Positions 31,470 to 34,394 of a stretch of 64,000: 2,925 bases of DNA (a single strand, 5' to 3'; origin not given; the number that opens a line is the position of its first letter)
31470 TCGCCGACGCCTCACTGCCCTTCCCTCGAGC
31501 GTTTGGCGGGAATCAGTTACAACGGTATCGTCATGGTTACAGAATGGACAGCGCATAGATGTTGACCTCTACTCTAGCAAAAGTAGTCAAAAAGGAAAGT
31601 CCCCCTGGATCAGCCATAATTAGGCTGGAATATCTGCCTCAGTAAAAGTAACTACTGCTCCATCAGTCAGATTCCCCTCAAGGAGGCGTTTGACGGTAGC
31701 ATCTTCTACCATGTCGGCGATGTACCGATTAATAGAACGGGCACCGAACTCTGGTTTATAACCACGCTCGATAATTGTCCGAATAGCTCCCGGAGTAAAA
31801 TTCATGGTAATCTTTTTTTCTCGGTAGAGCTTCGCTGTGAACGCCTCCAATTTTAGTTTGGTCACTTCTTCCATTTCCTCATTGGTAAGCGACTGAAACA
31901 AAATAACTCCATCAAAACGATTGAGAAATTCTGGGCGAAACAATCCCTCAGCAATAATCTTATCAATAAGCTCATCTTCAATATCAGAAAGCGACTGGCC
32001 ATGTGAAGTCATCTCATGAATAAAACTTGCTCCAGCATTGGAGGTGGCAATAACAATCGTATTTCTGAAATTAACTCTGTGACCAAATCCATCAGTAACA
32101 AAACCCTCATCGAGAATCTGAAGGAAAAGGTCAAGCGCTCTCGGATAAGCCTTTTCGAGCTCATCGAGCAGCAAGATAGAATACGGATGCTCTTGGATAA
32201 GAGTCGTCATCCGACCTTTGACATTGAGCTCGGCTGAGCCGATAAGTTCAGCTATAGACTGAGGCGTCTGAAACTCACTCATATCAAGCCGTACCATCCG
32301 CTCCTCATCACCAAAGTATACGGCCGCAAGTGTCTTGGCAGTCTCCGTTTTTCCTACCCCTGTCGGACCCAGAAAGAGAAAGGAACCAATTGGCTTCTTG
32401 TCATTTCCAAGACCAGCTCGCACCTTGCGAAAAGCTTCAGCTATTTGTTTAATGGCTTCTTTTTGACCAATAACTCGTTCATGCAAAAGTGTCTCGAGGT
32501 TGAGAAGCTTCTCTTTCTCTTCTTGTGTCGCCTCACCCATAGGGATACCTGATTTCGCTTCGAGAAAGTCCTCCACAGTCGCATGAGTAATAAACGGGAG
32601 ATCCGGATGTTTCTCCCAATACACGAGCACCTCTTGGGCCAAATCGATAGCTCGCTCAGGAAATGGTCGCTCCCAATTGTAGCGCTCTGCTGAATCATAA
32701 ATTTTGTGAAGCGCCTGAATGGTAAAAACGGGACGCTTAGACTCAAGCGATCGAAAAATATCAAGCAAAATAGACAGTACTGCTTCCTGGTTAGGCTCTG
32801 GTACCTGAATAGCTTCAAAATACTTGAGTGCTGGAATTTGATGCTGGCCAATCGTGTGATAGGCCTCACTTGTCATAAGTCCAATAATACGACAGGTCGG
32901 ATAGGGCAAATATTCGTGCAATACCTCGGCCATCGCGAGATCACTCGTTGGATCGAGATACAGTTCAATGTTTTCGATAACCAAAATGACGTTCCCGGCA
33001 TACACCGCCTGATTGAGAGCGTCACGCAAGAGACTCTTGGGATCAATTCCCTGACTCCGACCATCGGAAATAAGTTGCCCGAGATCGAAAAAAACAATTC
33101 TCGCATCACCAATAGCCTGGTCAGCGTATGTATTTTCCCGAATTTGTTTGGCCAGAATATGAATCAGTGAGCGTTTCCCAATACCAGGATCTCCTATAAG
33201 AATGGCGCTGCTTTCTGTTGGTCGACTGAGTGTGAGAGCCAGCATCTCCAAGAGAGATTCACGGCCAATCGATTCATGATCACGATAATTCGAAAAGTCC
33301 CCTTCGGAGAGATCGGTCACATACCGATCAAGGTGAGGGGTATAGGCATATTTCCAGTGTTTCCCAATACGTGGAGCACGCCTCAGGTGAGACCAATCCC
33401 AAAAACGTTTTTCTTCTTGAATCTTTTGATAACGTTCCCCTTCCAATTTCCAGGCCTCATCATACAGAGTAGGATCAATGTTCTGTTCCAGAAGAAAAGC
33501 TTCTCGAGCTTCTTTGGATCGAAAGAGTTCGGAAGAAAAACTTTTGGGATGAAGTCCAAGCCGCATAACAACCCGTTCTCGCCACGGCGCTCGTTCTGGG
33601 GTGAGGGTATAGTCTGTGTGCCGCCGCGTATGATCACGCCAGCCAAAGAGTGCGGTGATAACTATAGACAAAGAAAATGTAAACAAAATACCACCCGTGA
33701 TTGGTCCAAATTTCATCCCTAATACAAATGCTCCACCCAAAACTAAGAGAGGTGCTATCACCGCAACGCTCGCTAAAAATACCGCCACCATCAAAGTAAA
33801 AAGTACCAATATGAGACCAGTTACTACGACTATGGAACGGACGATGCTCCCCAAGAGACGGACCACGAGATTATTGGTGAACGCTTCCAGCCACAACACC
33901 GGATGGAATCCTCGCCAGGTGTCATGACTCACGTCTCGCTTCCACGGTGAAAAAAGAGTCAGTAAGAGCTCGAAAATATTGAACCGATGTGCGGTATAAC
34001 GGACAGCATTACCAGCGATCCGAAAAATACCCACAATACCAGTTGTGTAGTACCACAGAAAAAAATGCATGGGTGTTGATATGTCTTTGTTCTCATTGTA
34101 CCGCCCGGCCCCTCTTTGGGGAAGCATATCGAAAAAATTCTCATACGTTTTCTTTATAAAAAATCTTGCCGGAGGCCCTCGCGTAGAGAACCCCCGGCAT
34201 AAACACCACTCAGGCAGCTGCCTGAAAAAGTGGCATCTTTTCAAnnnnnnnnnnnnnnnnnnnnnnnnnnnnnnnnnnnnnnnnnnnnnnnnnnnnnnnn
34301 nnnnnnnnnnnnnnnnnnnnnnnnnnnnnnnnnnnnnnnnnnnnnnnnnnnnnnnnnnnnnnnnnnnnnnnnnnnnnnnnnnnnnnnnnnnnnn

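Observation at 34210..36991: GC-rich three-gene island between ClpB-like and ftsZ: CheY-like receiver, orphan ParB/Noc-like, HhH-GPD Fe-S glycosylase-like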

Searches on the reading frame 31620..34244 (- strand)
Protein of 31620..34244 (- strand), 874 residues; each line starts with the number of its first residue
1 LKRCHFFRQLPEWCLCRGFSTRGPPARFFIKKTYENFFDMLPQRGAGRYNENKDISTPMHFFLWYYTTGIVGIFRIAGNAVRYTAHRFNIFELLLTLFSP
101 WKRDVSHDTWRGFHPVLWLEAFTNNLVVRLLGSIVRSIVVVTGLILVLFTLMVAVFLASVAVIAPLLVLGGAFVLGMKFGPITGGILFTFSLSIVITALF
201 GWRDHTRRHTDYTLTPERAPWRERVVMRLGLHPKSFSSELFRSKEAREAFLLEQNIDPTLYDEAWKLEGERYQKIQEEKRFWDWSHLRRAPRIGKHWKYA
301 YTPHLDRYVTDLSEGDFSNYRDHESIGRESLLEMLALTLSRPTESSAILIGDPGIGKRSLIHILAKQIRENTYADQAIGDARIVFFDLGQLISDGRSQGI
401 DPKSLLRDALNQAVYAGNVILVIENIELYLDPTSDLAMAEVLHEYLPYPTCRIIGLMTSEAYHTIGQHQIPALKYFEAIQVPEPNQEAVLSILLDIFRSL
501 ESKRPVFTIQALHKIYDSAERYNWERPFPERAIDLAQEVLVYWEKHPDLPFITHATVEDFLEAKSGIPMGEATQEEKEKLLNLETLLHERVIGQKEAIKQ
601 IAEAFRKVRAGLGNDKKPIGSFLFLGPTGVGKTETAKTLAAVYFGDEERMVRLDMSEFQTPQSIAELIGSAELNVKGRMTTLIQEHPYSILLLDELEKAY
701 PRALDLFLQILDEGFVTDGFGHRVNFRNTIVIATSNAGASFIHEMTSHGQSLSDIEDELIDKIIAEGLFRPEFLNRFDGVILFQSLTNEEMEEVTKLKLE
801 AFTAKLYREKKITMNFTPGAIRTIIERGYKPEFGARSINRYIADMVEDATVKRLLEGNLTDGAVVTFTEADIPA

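Call 3: search_protein_families(library=pfam, proteins=[window:31620-34244:-], max_evalue=1)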
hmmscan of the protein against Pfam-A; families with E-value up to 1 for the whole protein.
window:31620-34244:- (874 aa): 27 families (the best 25 are shown)
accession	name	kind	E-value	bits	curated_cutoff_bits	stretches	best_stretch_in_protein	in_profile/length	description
PF07724.20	AAA_2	-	3.3e-42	144.8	27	1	617-778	1-164/166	AAA domain (Cdc48 subfamily)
PF10431.15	ClpB_D2-small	-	2.4e-17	63.2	21.9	1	786-866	1-80/81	C-terminal, D2-small domain, of ClpB protein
PF00004.35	AAA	-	1.4e-13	51.9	21.2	2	623-739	2-112/131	ATPase family associated with various cellular activities (AAA)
PF07728.20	AAA_5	-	4.3e-11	43.4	22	2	622-738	2-124/139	AAA domain (dynein-related subfamily)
PF13191.12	AAA_16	-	3.9e-10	40.9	32.6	2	326-377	3-63/167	AAA ATPase domain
PF13401.12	AAA_22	-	3.3e-06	27.9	27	1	622-698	8-95/130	AAA domain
PF20720.3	nSTAND3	-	4.2e-06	27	27.2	2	346-373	19-46/155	Novel STAND NTPase 3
PF13479.12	AAA_24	-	3.4e-05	24.2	27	1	623-703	6-80/195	AAA domain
PF00158.32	Sigma54_activat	-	0.00036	20.7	20.2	1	593-737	3-144/168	Sigma-54 interaction domain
PF20030.5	bpMoxR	-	0.00053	19.6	27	1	323-373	12-60/205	MoxR domain in the MoxR-vWA-beta-propeller ternary systems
PF07726.17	AAA_3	-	0.00075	19.8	27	1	626-736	6-111/131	ATPase family associated with various cellular activities (AAA)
PF05496.18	RuvB_N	-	0.0011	19.2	27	1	346-371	35-60/159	Holliday junction DNA helicase RuvB P-loop domain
PF12775.13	AAA_7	-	0.0015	18.5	25.8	1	621-670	35-84/181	P-loop containing dynein motor region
PF05729.18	NACHT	-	0.0032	17.8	26.7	0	348-386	4-40/167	NACHT domain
PF00005.33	ABC_tran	-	0.01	16.9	25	0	624-660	16-51/137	ABC transporter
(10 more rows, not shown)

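Call 88: search_protein_families(library=padloc, proteins=[window:31620-34244:-], max_evalue=0.01)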
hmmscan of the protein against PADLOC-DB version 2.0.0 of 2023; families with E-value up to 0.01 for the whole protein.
window:31620-34244:- (874 aa): 7 families
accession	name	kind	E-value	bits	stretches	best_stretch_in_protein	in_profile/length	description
PDLC03838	DolB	-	1.1e-33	115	1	571-856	121-373/375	-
PDLC04606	PDC-M37B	-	2.8e-30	103.8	1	573-745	128-302/390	-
PDLC04605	PDC-M37B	-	5.2e-24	83.2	1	570-849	255-510/518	-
PDLC00915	TRIP13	-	1.9e-06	25.5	0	347-428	66-144/302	TRIP13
PDLC04140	mad8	-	2.2e-06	25.4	1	623-670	31-76/314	mads_8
PDLC02195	IetA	-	3.9e-05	21.1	0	595-641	113-159/395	-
PDLC02196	IetA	-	0.00022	18.8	0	595-642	98-145/374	-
